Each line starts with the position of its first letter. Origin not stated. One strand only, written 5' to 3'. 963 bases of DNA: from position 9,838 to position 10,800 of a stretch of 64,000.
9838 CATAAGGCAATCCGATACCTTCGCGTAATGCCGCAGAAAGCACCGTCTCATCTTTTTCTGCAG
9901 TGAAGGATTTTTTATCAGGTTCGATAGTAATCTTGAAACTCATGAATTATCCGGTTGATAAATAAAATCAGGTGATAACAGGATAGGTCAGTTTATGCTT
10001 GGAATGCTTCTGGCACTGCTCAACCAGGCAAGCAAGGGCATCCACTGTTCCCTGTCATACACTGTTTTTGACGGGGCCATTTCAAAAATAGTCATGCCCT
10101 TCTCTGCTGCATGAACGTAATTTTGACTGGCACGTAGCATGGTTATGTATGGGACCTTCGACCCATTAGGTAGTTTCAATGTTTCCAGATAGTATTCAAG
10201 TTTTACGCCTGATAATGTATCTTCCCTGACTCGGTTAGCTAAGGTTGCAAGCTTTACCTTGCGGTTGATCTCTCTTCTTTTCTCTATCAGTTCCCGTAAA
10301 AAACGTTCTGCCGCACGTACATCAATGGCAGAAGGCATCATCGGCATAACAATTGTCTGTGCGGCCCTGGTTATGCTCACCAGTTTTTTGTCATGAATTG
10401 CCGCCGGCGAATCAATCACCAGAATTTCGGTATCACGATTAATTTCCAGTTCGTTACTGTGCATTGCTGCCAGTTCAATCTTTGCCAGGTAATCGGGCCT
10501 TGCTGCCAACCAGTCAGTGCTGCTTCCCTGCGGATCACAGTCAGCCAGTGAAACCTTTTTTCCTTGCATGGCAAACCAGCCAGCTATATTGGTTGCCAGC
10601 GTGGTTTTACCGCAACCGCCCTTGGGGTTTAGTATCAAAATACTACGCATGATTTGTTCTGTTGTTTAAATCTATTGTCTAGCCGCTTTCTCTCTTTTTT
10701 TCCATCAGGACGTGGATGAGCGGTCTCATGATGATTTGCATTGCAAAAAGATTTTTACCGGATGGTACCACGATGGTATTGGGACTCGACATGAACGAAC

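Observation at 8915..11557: Orphan ParA/MinD-type ATPase embedded between phosphoribulokinase and a ferredoxin-fused flavin reductase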

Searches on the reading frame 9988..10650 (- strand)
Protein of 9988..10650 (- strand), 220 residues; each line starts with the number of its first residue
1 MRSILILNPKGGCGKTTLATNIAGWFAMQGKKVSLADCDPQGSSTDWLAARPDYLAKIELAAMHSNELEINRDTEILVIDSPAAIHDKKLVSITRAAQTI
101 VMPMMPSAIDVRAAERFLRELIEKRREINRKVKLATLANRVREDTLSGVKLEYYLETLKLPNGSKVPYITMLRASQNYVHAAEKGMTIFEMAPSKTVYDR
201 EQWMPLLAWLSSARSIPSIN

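Call 3: search_protein_families(library=pfam, proteins=[window:9988-10650:-])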
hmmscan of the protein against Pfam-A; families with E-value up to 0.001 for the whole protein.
window:9988-10650:- (220 aa): 7 families
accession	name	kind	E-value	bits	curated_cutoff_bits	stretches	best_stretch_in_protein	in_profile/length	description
PF01656.29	CbiA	-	5e-16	59.2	25.4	1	4-188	1-125/125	CobQ/CobB/MinD/ParA nucleotide binding domain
PF13614.12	AAA_31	-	3.2e-14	53.7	27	1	1-132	1-111/177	AAA domain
PF10609.15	ParA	-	1.4e-08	34.9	27.1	1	3-46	5-48/246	NUBPL iron-transfer P-loop NTPase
PF09140.17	MipZ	-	6.3e-07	29.4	20.7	1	4-95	3-94/262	ATPase MipZ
PF00142.24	Fer4_NifH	-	1.5e-06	28.4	25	1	8-50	6-48/271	4Fe-4S iron sulfur cluster binding proteins, NifH/frxC family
PF02374.21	ArsA_ATPase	-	2.9e-05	23.9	24.3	1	4-76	3-73/305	Anion-transporting ATPase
PF16575.11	CLP1_P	-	0.00036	20.8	26.6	0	13-41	5-33/188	mRNA cleavage and polyadenylation factor CLP1 P-loop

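Call 4: search_protein_families(library=ncbifam, proteins=[window:9988-10650:-])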
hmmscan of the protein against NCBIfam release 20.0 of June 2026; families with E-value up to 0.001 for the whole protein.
window:9988-10650:- (220 aa): 20 families
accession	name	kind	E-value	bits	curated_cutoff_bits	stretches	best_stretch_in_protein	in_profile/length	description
NF041546.1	ParA_partition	equivalog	6.4e-38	130.3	180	1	4-195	2-191/203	ParA family partition ATPase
TIGR01968.1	minD_bact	equivalog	1.1e-10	41.3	212.9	2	4-39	4-39/261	septum site-determining protein MinD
TIGR03453.1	partition_RepA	equivalog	2e-10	40.1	348.45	1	4-53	107-156/387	plasmid partitioning protein RepA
TIGR01281.1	DPOR_bchL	equivalog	3.1e-10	39.9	345.15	1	5-50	3-48/268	ferredoxin:protochlorophyllide reductase (ATP-dependent) iron-sulfur ATP-binding protein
TIGR01969.1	minD_arch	subfamily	2.8e-08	33.2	201.75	1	3-39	2-38/251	cell division ATPase MinD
NF010443.0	PRK13869.1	subfamily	1.9e-07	30.2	446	1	4-53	124-173/405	plasmid-partitioning protein RepA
TIGR03371.1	cellulose_yhjQ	equivalog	2.8e-07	30.3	157.85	1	1-42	1-42/246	cellulose biosynthesis protein BcsQ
NF041136.1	MrpORP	equivalog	4.6e-07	29.4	450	1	3-44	7-48/365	iron-sulfur cluster carrier protein MrpORP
NF008079.0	PRK10818.1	equivalog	7.6e-07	28.7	508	0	2-39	3-40/270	septum site-determining protein MinD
TIGR01287.1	nifH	equivalog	8.4e-07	28.6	394.35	1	8-51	6-49/275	nitrogenase iron protein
TIGR04291.1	arsen_driv_ArsA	equivalog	4.1e-06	25.8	650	1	4-42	322-360/565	arsenical pump-driving ATPase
NF033200.1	F430_CfbC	exception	5.2e-06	26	402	1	8-49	6-47/260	Ni-sirohydrochlorin a,c-diamide reductive cyclase ATP-dependent reductase subunit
NF009701.0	PRK13230.1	subfamily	1.1e-05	24.6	350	1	6-50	5-49/291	nitrogenase reductase-like protein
TIGR03815.1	CpaE_hom_Actino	equivalog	2.7e-05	23.4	154.45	1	6-48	116-158/340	septum site-determining protein Ssd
TIGR00345.1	GET3_arsA_TRC40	subfamily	4.1e-05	23.3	135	1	9-48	4-43/299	TRC40/GET3/ArsA family transport-energizing ATPase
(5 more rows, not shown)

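Call 7: find_homologous_proteins(query=window:9988-10650:-)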
Query window:9988-10650:- (220 aa): 2727 proteins with E <= 0.001 among 3030 candidates; the best 120 are listed.
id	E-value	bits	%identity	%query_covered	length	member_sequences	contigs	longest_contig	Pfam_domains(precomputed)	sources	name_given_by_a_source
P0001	1.5e-138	477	99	100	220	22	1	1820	PF00142.25,PF10609.16,PF01656.30,PF13614.13,PF09140.18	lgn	-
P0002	1.9e-110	385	76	100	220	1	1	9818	PF00142.25,PF10609.16,PF01656.30,PF13614.13,PF09140.18,PF02374.22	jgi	-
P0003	3.6e-110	384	79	99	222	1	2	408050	PF10609.16,PF01656.30,PF13614.13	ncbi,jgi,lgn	-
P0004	1.4e-109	382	77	100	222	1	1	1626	PF00142.25,PF10609.16,PF01656.30,PF13614.13,PF09140.18,PF02374.22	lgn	-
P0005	8.6e-101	354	71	99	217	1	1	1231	PF00142.25,PF10609.16,PF01656.30,PF13614.13,PF09140.18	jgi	jgi:chromosome partitioning protein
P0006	1.6e-100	353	71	99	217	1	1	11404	PF00142.25,PF10609.16,PF01656.30,PF13614.13,PF09140.18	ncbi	-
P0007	4.2e-100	351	71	99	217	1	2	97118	PF00142.25,PF10609.16,PF01656.30,PF13614.13,PF09140.18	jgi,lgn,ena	-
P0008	4.2e-100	351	71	99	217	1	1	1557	PF00142.25,PF10609.16,PF01656.30,PF13614.13,PF09140.18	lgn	-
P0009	4.3e-100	351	71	99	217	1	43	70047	PF00142.25,PF10609.16,PF01656.30,PF13614.13,PF09140.18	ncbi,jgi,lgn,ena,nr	ncbi:MAG: hypothetical protein A3I13_03435 [Gammaproteobacteria bacterium RIFCSPLOWO2_02_FULL_47_50]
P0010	6.0e-100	351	71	99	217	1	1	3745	PF00142.25,PF10609.16,PF01656.30,PF13614.13,PF09140.18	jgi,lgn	jgi:chromosome partitioning protein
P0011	8.0e-100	351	71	99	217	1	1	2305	PF10609.16,PF01656.30,PF13614.13,PF09140.18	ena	-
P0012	1.4e-99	350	71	99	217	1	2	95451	PF10609.16,PF01656.30,PF13614.13,PF09140.18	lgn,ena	-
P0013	2.1e-99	349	71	99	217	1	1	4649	PF10609.16,PF01656.30,PF13614.13,PF09140.18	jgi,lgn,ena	-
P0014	2.2e-99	349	70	99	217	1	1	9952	PF00142.25,PF10609.16,PF01656.30,PF13614.13,PF09140.18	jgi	-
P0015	2.9e-99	349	70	99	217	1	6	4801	PF10609.16,PF01656.30,PF13614.13,PF09140.18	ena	-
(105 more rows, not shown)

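Call 9: find_related_loci(query=A1, collection=genome_contigs, flank=6000)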
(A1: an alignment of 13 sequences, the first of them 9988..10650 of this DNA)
Query A1 (220 aa) in genome_contigs; peptide patterns used: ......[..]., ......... (x = any residue, [..] = any of these).
161 stretches matched a pattern; 105 encode a relative of the query (tblastn E <= 1e-3); the best 80 are kept; 80 distinct loci.
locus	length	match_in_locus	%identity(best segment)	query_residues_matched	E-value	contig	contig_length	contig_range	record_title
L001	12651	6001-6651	79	1-217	4e-118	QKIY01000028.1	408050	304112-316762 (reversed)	MAG: Gammaproteobacteria bacterium isolate SZUA-592 scaffold_7, whole genome shotgun sequence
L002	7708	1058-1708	71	1-217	6e-109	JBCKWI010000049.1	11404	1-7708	Gammaproteobacteria bacterium isolate SLM_MC1B_02-G04 Node_49_length_11404_cov_62.658325, whole genome shotgun sequence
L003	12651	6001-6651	71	1-217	6e-109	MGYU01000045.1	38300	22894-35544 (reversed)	MAG: Gammaproteobacteria bacterium RIFCSPLOWO2_12_47_11 rifcsplowo2_12_sub10_scaffold_265, whole genome shotgun sequence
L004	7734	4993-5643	71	1-217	2e-107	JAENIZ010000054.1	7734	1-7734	MAG: Gammaproteobacteria bacterium isolate CoA_2_bin.44 scaffold_3770, whole genome shotgun sequence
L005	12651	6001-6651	70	1-217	3e-106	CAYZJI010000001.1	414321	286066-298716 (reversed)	MAG TPA_asm: uncultured Enterobacteriaceae bacterium isolate SRP237561_co1_343 genome assembly, contig: NODE_6_length_41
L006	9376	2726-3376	67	1-217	5e-103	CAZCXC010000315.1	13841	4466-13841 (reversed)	MAG TPA_asm: uncultured Enterobacteriaceae bacterium isolate binchicken_co244_6 genome assembly, contig: k141_451651, wh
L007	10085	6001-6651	68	1-217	7e-103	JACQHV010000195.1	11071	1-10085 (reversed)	MAG: Gammaproteobacteria bacterium isolate NC_groundwater_1108_Ag_S2p5_46_34 S_2p5_S6_coassembly_k141_3922895, whole gen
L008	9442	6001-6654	64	1-218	5e-100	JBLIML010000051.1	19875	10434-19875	MAG: Planctomycetota bacterium isolate 3300053785_88 Ga0535658_0006230, whole genome shotgun sequence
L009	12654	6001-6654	63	1-218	3e-99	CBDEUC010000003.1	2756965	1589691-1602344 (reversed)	MAG: Gammaproteobacteria bacterium isolate 8e3bc6ce-b841-443b-bc1b-2004cf7c1c0e genome assembly, contig: contig_3, whole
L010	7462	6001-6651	64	1-217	3e-99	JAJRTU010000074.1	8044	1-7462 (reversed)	MAG: Gammaproteobacteria bacterium isolate Dive96_bin10.122 k141_977989, whole genome shotgun sequence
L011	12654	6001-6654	65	1-218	2e-98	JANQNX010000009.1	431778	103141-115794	MAG: Gammaproteobacteria bacterium isolate IP29b_bin.112 k99_2778236, whole genome shotgun sequence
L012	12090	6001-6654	63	1-218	2e-98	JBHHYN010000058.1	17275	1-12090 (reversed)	MAG: Gammaproteobacteria bacterium isolate Maj_2_bin.47 NODE_1676_length_17275_cov_10.171312, whole genome shotgun seque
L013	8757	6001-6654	64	1-217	1e-97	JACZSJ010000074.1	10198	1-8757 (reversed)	MAG: Proteobacteria bacterium isolate B10T3L8 B10T3L8_NODE2049, whole genome shotgun sequence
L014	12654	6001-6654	67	1-217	1e-96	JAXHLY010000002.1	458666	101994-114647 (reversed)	MAG: Gammaproteobacteria bacterium isolate Salar_de_Ascotan_soil_MAG_ASO37 contig_7131_polypolish, whole genome shotgun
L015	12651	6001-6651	62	1-217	3e-96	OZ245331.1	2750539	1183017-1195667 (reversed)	MAG: Gammaproteobacteria bacterium isolate 55bb2312-d124-4e01-a00d-4f00c345639a genome assembly, chromosome: 1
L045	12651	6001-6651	62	1-217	7e-92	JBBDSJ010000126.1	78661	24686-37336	MAG: Gammaproteobacteria bacterium isolate LejiaC_53_47 Lejia_C_760_length_78661_cov_28, whole genome shotgun sequence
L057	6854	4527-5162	60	1-212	7e-89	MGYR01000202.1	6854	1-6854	MAG: Gammaproteobacteria bacterium RIFCSPLOWO2_02_FULL_56_15 rifcsplowo2_02_scaffold_79926, whole genome shotgun sequenc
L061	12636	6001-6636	59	1-212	2e-88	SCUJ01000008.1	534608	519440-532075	MAG: Gammaproteobacteria bacterium isolate FW602_bin.35 FW602_bin.35-120359, whole genome shotgun sequence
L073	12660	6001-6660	55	1-217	5e-78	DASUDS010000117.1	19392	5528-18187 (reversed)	MAG TPA_asm: Porticoccaceae bacterium isolate SMAG_U1332 k141_1603986, whole genome shotgun sequence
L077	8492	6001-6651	52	1-217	2e-72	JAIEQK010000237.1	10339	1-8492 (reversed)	MAG: Gammaproteobacteria bacterium isolate co.spades.DASTOOL.2.5kb_146 c_000000427243, whole genome shotgun sequence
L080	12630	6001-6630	50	1-210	3e-68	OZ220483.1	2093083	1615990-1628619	MAG: Gammaproteobacteria bacterium isolate af9c39ca-8e3c-4a7f-a21c-a6eb2653ca8a genome assembly, chromosome: 1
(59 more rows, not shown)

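Call 12: search_solved_structures(query=A1, max_evalue=0.001, show_alignments=2)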
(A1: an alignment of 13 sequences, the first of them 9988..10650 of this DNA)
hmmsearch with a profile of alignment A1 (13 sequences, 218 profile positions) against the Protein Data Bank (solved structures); distinct sequences matched with E-value up to 0.001: 51.
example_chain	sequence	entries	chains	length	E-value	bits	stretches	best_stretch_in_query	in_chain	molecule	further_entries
4dzz_A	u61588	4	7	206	1.1e-17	67.6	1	1-190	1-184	Plasmid partitioning protein ParF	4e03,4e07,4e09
5u1g_D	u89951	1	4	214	1.2e-17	67.4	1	1-190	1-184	ParA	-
1wcv_1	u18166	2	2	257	2e-13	53.6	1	2-53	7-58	SEGREGATION PROTEIN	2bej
3pg5_A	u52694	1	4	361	3e-13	53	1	1-48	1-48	Uncharacterized protein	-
2bek_A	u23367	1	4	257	2.6e-12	49.9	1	2-53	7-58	SEGREGATION PROTEIN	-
6iub_A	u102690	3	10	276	7.1e-10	42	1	4-66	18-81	SpoOJ regulator (Soj)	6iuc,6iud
8jmj_A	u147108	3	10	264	7.9e-09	38.6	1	4-66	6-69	SpoOJ regulator (Soj)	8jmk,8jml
4pfs_A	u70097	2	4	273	1e-08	38.2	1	2-56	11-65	Cobyrinic Acid a,c-diamide synthase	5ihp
5if9_A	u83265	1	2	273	1.2e-08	38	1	2-56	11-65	Cobyrinic Acid a,c-diamide synthase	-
9nbl_A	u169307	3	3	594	2.7e-08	36.8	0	4-55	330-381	Arsenite transporter ATPase-like protein,arsA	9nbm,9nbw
3cwq_A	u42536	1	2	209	1.3e-07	34.6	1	4-123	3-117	ParA family chromosome partitioning protein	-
7dut_A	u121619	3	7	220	2.1e-07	33.9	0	4-44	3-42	SOJ protein (Soj)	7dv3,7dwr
5j1j_A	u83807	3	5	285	2.9e-07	33.4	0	58-157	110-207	Site-determining protein | Transcriptional antiactivator FleN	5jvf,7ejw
1f48_A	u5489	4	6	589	4.3e-07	32.9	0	4-42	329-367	ARSENITE-TRANSLOCATING ATPASE | ARSENICAL PUMP-DRIVING ATPASE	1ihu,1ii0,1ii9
4v03_A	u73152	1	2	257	6.1e-07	32.4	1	3-39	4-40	SITE-DETERMINING PROTEIN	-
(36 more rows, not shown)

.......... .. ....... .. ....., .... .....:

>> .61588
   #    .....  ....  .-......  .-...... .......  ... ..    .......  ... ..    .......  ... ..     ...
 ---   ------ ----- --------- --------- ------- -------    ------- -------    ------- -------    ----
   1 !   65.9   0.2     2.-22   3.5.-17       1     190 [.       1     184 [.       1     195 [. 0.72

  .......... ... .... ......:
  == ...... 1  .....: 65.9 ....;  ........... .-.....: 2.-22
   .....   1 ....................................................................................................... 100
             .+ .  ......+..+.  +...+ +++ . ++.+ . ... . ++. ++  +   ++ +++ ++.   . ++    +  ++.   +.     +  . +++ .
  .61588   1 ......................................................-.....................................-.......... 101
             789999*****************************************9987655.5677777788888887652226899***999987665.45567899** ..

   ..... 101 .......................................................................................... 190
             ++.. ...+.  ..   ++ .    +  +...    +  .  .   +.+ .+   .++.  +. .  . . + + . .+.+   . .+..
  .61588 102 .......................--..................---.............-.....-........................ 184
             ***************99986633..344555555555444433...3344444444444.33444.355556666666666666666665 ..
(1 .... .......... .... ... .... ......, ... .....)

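Call 26: search_protein_families(library=pfam, proteins=[L057:1-1278:-, L057:5535-6182:+, L057:1324-2481:-, L061:6714-7460:+, L061:2975-4066:-, L073:4370-5134:+, L073:6700-7614:-, L080:3881-5680:-, L077:6624-7250:+, L045:7542-9794:+], max_evalue=0.00001)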
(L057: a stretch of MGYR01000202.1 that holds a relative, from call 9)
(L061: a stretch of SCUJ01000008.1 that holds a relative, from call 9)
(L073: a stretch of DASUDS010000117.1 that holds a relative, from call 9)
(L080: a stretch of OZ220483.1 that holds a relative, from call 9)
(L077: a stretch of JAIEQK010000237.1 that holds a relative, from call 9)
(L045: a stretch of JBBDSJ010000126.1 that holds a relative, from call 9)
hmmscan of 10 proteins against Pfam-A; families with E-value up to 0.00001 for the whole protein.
L057:1-1278:- (426 aa): 1 family
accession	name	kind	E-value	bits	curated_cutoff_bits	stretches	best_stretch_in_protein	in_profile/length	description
PF00016.26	RuBisCO_large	-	5.7e-19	68.9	30.1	1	120-350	1-253/299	Ribulose bisphosphate carboxylase large chain, catalytic domain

L057:5535-6182:+ (215 aa): 3 families
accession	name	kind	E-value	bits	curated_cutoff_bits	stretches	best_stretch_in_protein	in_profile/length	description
PF13417.12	GST_N_3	-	3.6e-17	62.9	22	1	4-76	1-74/75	Glutathione S-transferase, N-terminal domain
PF13409.12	GST_N_2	-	1.9e-11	44.8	25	1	10-71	2-69/70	Glutathione S-transferase, N-terminal domain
PF02798.26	GST_N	-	2.8e-09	37.6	20.9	1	2-70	3-75/76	Glutathione S-transferase, N-terminal domain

L057:1324-2481:- (385 aa): 3 families
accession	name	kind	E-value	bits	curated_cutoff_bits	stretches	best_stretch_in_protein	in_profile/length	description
PF00903.31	Glyoxalase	-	1.1e-21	77.9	20.6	2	60-216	2-121/121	Glyoxalase/Bleomycin resistance protein/Dioxygenase superfamily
PF13669.12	Glyoxalase_4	-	8.3e-11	42.6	27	0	237-350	2-98/109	Glyoxalase/Bleomycin resistance protein/Dioxygenase superfamily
PF18029.7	Glyoxalase_6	-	6e-07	30.5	23.6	0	237-369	1-100/106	Glyoxalase-like domain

L061:6714-7460:+ (248 aa): 0 families

L061:2975-4066:- (363 aa): 2 families
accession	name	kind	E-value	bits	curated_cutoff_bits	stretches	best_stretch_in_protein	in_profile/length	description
PF00903.31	Glyoxalase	-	6.4e-18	65.7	20.6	2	216-352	5-121/121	Glyoxalase/Bleomycin resistance protein/Dioxygenase superfamily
PF13669.12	Glyoxalase_4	-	2.1e-06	28.4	27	0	45-176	2-105/109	Glyoxalase/Bleomycin resistance protein/Dioxygenase superfamily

L073:4370-5134:+ (254 aa): 3 families
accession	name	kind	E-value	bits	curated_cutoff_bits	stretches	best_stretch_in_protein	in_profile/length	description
PF13561.12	adh_short_C2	-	5.8e-58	196.7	27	1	16-252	6-236/236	Enoyl-(Acyl carrier protein) reductase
PF00106.31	adh_short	-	2.9e-54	184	26.6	1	7-197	1-189/195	short chain dehydrogenase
PF08659.16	KR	-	9.2e-11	42.4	22.6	1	9-158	3-152/180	KR domain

L073:6700-7614:- (304 aa): 3 families
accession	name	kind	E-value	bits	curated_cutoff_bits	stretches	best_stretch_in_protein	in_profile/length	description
PF13561.12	adh_short_C2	-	2e-63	214.5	27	1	51-302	1-236/236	Enoyl-(Acyl carrier protein) reductase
PF00106.31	adh_short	-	3e-54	183.9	26.6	1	45-239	1-189/195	short chain dehydrogenase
PF08659.16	KR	-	6.4e-10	39.7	22.6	1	48-199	4-151/180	KR domain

L080:3881-5680:- (599 aa): 2 families
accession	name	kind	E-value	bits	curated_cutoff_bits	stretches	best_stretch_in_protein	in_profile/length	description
PF03235.19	GmrSD_N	-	3.5e-35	122.4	33.2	1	44-265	2-199/199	GmrSD restriction endonuclease, N-terminal domain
PF07510.16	GmrSD_C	-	2.3e-21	76.6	23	1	455-586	1-137/138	GmrSD restriction endonucleases, C-terminal domain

L077:6624-7250:+ (208 aa): 1 family
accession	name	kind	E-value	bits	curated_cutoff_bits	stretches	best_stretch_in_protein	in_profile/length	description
PF02627.25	CMD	-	3.8e-13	49.7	23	1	66-143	7-84/84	Carboxymuconolactone decarboxylase family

L045:7542-9794:+ (750 aa): 2 families
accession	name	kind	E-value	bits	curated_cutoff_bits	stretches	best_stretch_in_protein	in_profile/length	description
PF00593.30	TonB_dep_Rec_b-barrel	-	2.8e-39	136.6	27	1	301-711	20-436/436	TonB dependent receptor-like, beta-barrel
PF07715.20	Plug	-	5e-16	59.6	23.9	1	109-217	3-107/107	TonB-dependent Receptor Plug Domain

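Call 35: search_protein_representatives(alignment_id=A1)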
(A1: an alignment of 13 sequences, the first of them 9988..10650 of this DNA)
Query: 13 sequences, 218 profile positions. Proteins with E-value up to 0.001 (for the whole library): 24469; up to 1e-10: 2740; up to 1e-30: 279. The best 150 are listed.
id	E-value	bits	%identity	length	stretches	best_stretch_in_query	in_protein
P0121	3.5e-114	396.1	-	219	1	1-217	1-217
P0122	3.7e-81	288.2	-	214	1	1-211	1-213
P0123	6.0e-74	264.6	-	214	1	1-211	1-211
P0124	8.4e-74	264.1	-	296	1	1-211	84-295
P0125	1.4e-69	250.3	-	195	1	21-210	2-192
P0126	6.8e-69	248.1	-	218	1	1-217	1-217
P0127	1.8e-68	246.7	-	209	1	1-211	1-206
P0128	9.9e-62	224.6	-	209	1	7-217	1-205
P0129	1.2e-61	224.4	-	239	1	1-217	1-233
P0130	4.1e-61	222.6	-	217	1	1-217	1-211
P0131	7.2e-61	221.8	-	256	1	51-203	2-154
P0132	1.8e-57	210.7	-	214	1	1-211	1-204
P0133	6.2e-57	209.0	-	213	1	1-216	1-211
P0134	1.7e-56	207.5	-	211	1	1-214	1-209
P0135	3.2e-56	206.6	-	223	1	1-213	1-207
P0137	2.8e-54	200.3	-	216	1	1-216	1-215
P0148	9.1e-52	192.1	-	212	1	1-211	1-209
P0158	1.5e-49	184.9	-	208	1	1-211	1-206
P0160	3.7e-49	183.5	-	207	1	1-210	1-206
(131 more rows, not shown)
